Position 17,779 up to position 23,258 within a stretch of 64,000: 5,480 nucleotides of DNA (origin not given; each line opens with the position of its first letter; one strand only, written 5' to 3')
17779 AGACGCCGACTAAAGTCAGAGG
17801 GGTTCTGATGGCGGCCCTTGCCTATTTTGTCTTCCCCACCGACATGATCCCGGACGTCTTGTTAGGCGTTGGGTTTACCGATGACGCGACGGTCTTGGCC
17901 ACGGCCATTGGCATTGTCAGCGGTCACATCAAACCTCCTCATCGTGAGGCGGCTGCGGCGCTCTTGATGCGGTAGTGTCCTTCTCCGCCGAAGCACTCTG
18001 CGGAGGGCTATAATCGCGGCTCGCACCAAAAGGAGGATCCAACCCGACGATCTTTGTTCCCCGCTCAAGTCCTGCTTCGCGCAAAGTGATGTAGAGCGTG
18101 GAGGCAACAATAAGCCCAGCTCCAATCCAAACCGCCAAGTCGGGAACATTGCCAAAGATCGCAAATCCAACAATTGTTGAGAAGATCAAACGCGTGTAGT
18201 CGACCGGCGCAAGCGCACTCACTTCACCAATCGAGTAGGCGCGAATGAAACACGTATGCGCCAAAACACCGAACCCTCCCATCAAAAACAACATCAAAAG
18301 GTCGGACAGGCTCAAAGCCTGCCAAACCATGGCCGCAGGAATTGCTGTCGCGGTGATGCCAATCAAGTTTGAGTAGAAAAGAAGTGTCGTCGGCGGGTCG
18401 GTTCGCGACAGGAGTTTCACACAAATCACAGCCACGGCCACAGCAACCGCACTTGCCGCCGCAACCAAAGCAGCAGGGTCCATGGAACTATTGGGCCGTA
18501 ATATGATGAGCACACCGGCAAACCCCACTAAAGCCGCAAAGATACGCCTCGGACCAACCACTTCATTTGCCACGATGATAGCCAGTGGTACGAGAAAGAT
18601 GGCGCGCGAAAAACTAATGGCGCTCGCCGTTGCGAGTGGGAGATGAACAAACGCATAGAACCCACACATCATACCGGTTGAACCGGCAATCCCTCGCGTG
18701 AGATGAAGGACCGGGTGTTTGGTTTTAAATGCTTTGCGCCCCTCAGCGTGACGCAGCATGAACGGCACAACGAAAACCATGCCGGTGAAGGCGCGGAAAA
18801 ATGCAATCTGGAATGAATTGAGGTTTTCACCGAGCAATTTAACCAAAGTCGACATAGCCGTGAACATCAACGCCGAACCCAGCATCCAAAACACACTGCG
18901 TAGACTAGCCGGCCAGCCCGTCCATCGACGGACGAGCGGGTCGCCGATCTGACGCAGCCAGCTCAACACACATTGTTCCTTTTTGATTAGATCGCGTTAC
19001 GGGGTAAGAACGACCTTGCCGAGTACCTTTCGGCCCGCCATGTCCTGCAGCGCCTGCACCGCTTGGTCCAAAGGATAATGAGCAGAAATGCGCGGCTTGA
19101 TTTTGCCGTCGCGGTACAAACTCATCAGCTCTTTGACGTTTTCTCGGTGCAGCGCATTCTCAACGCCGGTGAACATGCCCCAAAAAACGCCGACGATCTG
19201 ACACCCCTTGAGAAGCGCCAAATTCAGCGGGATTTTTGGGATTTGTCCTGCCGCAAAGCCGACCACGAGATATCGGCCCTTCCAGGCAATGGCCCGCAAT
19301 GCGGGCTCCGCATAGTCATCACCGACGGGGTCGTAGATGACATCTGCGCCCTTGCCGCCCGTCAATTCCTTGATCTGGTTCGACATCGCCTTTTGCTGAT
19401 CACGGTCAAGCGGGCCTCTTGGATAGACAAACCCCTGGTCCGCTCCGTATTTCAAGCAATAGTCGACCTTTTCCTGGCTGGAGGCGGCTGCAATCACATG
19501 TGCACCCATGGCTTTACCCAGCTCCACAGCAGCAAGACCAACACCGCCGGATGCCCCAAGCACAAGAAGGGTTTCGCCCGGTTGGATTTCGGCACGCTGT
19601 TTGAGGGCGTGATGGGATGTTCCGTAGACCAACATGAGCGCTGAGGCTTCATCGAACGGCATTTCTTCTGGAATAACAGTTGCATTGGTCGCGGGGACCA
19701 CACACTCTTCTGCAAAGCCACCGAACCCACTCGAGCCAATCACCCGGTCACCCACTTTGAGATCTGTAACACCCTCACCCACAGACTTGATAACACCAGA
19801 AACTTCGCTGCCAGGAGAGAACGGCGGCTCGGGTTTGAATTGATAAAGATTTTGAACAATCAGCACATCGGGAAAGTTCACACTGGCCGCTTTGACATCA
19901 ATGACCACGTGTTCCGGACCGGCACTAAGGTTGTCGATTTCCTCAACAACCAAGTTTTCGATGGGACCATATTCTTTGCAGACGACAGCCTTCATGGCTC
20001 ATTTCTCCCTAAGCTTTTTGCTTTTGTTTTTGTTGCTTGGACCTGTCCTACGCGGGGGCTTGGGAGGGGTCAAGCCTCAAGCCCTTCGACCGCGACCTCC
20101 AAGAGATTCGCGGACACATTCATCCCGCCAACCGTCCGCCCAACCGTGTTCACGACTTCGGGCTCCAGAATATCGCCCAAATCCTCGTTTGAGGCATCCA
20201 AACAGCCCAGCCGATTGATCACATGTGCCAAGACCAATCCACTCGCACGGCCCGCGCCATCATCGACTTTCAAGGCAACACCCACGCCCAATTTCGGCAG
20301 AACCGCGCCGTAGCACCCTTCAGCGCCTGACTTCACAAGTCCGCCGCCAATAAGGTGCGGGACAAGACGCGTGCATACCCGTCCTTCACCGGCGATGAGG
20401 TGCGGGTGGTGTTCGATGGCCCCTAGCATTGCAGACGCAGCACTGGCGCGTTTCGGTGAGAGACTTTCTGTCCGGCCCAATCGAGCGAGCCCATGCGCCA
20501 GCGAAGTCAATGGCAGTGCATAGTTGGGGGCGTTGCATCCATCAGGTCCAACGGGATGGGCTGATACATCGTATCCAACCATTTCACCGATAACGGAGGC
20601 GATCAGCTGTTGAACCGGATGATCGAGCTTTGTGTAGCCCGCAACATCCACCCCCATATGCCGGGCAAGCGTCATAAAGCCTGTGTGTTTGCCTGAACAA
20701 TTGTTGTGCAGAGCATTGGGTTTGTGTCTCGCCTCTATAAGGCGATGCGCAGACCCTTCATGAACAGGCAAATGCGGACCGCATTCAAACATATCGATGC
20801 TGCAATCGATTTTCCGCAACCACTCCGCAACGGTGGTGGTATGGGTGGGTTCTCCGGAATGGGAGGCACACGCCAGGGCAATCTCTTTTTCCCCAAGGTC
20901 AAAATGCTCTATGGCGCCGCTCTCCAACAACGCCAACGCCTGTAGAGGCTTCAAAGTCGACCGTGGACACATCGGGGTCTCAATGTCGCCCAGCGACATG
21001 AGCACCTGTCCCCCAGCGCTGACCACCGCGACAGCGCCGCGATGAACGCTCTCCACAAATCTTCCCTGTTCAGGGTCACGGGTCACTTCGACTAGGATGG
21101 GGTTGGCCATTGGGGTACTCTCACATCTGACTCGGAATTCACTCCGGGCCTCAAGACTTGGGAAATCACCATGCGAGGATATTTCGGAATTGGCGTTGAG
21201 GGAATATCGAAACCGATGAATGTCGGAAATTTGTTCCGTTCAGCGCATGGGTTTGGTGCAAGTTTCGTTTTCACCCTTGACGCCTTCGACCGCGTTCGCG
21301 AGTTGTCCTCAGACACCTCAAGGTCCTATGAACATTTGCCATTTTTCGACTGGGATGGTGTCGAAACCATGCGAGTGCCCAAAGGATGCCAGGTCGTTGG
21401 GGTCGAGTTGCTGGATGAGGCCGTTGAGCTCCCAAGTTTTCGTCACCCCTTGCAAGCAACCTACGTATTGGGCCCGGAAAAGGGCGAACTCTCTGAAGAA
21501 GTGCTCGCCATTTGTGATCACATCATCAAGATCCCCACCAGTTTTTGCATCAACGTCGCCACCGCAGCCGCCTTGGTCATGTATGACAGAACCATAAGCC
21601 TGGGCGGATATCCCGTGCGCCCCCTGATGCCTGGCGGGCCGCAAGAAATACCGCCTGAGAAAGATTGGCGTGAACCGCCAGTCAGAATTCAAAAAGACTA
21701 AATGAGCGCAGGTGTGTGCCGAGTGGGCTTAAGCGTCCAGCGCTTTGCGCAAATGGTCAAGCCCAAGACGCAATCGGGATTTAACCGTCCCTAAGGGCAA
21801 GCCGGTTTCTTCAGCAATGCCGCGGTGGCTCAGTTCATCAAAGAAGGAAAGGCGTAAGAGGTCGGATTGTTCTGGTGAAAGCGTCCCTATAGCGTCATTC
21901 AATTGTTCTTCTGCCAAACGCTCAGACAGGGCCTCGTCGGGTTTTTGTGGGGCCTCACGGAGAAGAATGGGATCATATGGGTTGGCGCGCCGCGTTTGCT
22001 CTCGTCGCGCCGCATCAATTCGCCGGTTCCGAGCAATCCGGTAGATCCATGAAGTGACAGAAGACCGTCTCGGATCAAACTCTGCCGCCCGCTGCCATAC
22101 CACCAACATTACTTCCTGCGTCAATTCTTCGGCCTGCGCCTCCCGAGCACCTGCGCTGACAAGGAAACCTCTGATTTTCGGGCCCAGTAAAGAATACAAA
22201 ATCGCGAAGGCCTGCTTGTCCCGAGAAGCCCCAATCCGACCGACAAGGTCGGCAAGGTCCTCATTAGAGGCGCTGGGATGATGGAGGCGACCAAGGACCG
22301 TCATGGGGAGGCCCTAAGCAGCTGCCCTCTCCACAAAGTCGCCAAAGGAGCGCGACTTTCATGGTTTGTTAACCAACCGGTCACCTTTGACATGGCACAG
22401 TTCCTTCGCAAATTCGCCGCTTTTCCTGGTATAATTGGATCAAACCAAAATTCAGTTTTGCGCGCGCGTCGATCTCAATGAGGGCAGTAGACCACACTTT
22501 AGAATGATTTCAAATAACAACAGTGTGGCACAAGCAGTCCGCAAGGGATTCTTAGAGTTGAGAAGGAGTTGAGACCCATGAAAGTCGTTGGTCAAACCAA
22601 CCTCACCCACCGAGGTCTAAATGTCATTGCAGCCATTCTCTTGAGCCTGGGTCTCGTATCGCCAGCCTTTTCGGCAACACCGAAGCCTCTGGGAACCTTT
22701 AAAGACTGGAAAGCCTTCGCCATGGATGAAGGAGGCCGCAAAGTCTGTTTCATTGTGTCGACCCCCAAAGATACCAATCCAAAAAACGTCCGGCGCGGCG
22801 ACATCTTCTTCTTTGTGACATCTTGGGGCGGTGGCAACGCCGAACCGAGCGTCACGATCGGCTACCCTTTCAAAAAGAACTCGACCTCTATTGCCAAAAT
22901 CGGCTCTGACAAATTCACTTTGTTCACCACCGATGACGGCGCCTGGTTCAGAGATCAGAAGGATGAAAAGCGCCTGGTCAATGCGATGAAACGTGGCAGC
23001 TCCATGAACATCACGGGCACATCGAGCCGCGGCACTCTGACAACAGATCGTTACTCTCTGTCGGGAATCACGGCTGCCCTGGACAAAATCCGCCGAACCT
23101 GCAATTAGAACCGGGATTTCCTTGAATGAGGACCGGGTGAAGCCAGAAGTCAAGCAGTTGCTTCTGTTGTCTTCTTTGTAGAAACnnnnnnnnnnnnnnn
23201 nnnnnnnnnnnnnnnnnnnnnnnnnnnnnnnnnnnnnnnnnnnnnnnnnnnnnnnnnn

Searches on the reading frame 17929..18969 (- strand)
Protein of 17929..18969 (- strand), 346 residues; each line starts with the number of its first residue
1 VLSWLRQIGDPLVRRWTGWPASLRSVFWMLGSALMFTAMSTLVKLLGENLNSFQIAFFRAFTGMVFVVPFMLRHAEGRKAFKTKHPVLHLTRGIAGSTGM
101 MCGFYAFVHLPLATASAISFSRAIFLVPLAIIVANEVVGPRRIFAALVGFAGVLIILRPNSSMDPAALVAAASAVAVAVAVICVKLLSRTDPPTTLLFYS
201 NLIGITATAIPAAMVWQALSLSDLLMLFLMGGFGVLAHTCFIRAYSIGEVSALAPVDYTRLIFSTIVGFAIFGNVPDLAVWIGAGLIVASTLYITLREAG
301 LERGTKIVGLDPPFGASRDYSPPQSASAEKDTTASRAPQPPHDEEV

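Call 68: search_protein_families(library=pfam, proteins=[window:17929-18969:-], max_evalue=0.0001)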
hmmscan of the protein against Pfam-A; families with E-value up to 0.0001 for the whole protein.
window:17929-18969:- (346 aa): 1 family
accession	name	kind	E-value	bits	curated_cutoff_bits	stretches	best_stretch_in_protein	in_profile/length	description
PF00892.27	EamA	-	1.5e-26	93.7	28.2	2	25-157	3-134/135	EamA-like transporter family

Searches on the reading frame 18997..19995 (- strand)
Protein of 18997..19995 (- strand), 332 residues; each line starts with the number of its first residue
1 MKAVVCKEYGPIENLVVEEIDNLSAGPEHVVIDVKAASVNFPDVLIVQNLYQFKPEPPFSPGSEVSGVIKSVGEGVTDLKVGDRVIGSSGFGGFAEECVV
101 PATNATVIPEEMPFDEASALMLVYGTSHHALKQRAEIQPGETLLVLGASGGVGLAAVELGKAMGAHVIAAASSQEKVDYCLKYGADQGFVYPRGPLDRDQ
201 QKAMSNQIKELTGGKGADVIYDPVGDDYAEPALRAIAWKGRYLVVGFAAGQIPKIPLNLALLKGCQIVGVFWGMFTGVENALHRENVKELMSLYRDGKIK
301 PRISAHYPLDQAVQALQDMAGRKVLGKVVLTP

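Call 68: search_protein_families(library=pfam, proteins=[window:18997-19995:-], max_evalue=0.0001)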
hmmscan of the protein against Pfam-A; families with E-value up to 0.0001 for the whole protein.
window:18997-19995:- (332 aa): 3 families
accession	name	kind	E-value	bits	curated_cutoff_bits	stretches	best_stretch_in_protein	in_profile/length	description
PF00107.32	ADH_zinc_N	-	2.2e-26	92.7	31.8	1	151-282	1-124/129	Zinc-binding dehydrogenase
PF13602.12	ADH_zinc_N_2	-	2e-17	64.8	27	1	205-330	15-134/134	Zinc-binding dehydrogenase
PF08240.17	ADH_N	-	3.4e-17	63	23.5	1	26-109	1-103/104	Alcohol dehydrogenase GroES-like domain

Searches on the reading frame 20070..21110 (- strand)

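Call 68: search_protein_families(library=pfam, proteins=[window:20070-21110:-], max_evalue=0.0001)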
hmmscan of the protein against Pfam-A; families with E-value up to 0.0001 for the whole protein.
window:20070-21110:- (346 aa): 1 family
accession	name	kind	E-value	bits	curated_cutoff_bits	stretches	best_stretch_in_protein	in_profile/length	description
PF06089.17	Asparaginase_II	-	1.2e-106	356.8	25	1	16-331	6-321/322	L-asparaginase II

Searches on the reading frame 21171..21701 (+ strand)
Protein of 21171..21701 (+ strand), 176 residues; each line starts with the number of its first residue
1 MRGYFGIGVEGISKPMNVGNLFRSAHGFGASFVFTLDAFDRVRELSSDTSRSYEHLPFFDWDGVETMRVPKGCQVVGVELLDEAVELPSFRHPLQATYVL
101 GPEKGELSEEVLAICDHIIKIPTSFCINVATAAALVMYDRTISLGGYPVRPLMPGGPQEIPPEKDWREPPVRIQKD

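Call 68: search_protein_families(library=pfam, proteins=[window:21171-21701:+], max_evalue=0.0001)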
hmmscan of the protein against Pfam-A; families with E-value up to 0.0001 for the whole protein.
window:21171-21701:+ (176 aa): 1 family
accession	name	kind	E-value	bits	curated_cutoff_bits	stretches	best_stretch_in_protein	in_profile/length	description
PF00588.24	SpoU_methylase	-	2.3e-17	63.9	29.7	1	8-138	5-142/142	SpoU rRNA Methylase family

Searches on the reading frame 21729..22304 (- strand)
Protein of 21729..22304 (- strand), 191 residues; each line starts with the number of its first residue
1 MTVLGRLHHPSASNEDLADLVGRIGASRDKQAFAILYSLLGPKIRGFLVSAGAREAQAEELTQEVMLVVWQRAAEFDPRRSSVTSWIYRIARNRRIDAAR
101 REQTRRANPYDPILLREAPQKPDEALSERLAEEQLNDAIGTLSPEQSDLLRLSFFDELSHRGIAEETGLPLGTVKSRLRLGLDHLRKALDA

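Call 69: search_protein_families(library=pfam, proteins=[window:21729-22304:-], max_evalue=0.0001)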
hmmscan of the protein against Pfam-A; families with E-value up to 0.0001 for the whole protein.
window:21729-22304:- (191 aa): 3 families
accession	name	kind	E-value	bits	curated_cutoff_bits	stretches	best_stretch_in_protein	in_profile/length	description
PF04542.20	Sigma70_r2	-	1.2e-15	57.4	24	1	36-103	1-69/71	Sigma-70 region 2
PF08281.18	Sigma70_r4_2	-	2.9e-13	49.7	25.7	1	133-185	2-54/54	Sigma-70, region 4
PF04545.22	Sigma70_r4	-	1.2e-11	44.3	24.1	1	138-187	1-50/50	Sigma-70, region 4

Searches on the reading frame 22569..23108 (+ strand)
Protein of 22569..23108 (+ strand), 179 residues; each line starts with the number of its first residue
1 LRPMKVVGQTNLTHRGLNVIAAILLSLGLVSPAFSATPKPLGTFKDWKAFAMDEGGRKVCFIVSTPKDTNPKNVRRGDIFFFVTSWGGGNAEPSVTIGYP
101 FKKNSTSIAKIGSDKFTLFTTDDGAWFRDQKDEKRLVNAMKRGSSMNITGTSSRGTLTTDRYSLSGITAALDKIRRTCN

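Call 69: search_protein_families(library=pfam, proteins=[window:22569-23108:+], max_evalue=0.0001)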
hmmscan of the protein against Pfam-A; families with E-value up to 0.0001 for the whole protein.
window:22569-23108:+ (179 aa): 1 family
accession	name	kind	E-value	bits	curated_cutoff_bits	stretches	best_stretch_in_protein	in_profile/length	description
PF06776.18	IalB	-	6.5e-12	46.2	22.1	1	47-174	1-130/131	Invasion associated locus B (IalB) protein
